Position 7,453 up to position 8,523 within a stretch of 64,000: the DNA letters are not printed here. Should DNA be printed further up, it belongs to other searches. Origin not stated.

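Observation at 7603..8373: Secreted HExxH metallopeptidase translationally coupled between murG and murC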

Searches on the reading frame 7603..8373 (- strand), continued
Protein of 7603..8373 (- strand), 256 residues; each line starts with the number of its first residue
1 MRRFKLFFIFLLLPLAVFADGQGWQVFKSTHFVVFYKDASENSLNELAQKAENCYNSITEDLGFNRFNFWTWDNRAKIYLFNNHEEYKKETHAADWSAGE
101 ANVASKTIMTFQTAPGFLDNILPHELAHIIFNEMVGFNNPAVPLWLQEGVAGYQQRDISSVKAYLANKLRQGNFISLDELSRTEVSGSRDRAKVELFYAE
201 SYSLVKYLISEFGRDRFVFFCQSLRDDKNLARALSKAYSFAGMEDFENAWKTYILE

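Call 68: find_encoding_contigs(protein=P0397, flank=5000, max_places=2)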
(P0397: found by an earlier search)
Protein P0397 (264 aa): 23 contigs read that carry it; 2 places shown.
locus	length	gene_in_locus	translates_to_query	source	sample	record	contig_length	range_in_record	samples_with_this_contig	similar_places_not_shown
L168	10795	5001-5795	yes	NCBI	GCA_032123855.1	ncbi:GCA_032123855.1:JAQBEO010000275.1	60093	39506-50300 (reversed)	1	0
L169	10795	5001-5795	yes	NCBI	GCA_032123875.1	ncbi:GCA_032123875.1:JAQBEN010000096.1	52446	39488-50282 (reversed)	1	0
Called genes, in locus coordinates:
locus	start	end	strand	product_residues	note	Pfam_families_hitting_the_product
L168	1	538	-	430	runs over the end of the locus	PF00206:Lyase_1, PF10397:ADSL_C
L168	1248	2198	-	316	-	PF01116:F_bP_aldolase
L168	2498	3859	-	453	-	PF16697:Yop-YscD_cpl, PF00498:FHA, PF00158:Sigma54_activat, PF14532:Sigma54_activ_2, PF07724:AAA_2, PF07728:AAA_5 (weak), PF25601:AAA_lid_14, PF02954:HTH_8 (weak)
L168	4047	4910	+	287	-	PF01694:Rhomboid, PF20216:DUF6576 (weak)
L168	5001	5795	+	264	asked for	PF13485:Peptidase_MA_2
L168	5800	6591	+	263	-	-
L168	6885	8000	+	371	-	-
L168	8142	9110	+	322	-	PF01972:SDH_protease, PF25145:NfeD1b_N (weak), PF01343:Peptidase_S49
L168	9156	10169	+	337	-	PF01223:Endonuclease_NS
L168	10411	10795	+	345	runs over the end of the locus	PF08240:ADH_N, PF16912:Glu_dehyd_C, PF00107:ADH_zinc_N, PF13602:ADH_zinc_N_2 (weak)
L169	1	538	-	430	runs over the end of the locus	PF00206:Lyase_1, PF10397:ADSL_C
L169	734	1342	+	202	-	-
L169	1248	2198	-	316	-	PF01116:F_bP_aldolase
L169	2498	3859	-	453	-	PF16697:Yop-YscD_cpl, PF00498:FHA, PF00158:Sigma54_activat, PF14532:Sigma54_activ_2, PF07724:AAA_2, PF07728:AAA_5 (weak), PF25601:AAA_lid_14, PF02954:HTH_8 (weak)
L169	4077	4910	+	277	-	PF01694:Rhomboid, PF20216:DUF6576 (weak)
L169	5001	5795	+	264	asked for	PF13485:Peptidase_MA_2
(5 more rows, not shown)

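Call 69: find_encoding_contigs(protein=P0146, flank=5000, max_places=1)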
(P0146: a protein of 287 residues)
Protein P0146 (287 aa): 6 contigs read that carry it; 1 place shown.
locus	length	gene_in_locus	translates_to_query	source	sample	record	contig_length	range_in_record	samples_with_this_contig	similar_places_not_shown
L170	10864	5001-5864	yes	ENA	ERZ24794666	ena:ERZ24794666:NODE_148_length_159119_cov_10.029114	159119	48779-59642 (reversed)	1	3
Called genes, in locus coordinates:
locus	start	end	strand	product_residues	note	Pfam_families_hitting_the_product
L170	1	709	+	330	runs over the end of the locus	PF00231:ATP-synt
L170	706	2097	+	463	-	PF00006:ATP-synt_ab, PF22919:ATP-synt_VA_C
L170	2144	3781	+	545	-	PF05157:MshEN, PF00437:T2SSE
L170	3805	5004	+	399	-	PF28597:T2SSF_N (weak), PF00482:T2SSF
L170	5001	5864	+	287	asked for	PF13485:Peptidase_MA_2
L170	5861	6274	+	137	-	PF07963:N_methyl (weak), PF08334:T2SSG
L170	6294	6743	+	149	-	PF07963:N_methyl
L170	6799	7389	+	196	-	PF07963:N_methyl (weak), PF11612:T2SSJ (weak)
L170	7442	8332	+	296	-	-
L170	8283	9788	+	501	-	PF11104:PilM_2 (weak), PF05137:PilN (weak)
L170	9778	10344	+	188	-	PF04612:T2SSM (faint)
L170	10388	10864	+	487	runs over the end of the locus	PF02493:MORN (weak)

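Call 70: find_encoding_contigs(protein=P0221, flank=5000, max_places=1)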
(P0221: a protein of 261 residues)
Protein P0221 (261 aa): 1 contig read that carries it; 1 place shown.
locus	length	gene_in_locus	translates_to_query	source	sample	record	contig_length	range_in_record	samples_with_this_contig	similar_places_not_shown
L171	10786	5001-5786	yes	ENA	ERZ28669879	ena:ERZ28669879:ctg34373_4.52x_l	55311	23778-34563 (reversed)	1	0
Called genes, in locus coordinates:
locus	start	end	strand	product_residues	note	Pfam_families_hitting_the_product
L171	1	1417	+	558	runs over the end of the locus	PF00006:ATP-synt_ab, PF06745:ATPase (faint), PF22919:ATP-synt_VA_C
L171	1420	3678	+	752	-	PF05157:MshEN, PF00437:T2SSE, PF07238:PilZ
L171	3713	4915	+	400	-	PF28597:T2SSF_N (weak), PF00482:T2SSF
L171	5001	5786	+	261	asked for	PF13485:Peptidase_MA_2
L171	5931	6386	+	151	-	PF07963:N_methyl (weak), PF08334:T2SSG, PF22434:PilW_C (weak)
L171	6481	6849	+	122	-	-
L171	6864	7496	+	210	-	-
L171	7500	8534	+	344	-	PF21687:T2SSK_1st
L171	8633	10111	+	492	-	PF11104:PilM_2, PF05137:PilN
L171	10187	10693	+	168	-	-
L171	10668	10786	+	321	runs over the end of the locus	PF25060:ARM_TT21_2nd (faint), PF00515:TPR_1 (faint), PF07719:TPR_2 (faint), PF13174:TPR_6 (faint), PF13431:TPR_17 (faint), PF13432:TPR_16 (faint), PF13414:TPR_11 (faint), PF13428:TPR_14 (faint)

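Call 71: find_encoding_contigs(protein=P0176, flank=5000, max_places=1)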
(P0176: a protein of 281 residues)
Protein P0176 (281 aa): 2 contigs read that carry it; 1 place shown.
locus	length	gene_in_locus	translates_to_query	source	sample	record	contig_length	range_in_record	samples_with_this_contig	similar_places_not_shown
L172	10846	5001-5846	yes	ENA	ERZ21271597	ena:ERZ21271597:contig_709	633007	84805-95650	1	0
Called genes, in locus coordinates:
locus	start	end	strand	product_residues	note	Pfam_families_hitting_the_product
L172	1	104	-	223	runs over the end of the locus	PF25917:BSH_RND, PF25973:BSH_CzcB (weak), PF25881:HH_YBHG (weak), PF25885:HH_EMRA (weak), PF25876:HH_MFP_RND (weak), PF25893:HH_CzcB (weak)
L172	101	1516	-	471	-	PF02321:OEP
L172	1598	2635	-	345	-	-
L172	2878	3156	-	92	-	PF24696:UGSC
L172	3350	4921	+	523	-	PF00496:SBP_bac_5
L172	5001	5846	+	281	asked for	PF13485:Peptidase_MA_2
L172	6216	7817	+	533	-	PF00496:SBP_bac_5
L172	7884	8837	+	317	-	PF19300:BPD_transp_1_N, PF00528:BPD_transp_1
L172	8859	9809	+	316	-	PF12911:OppC_N, PF00528:BPD_transp_1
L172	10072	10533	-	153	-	-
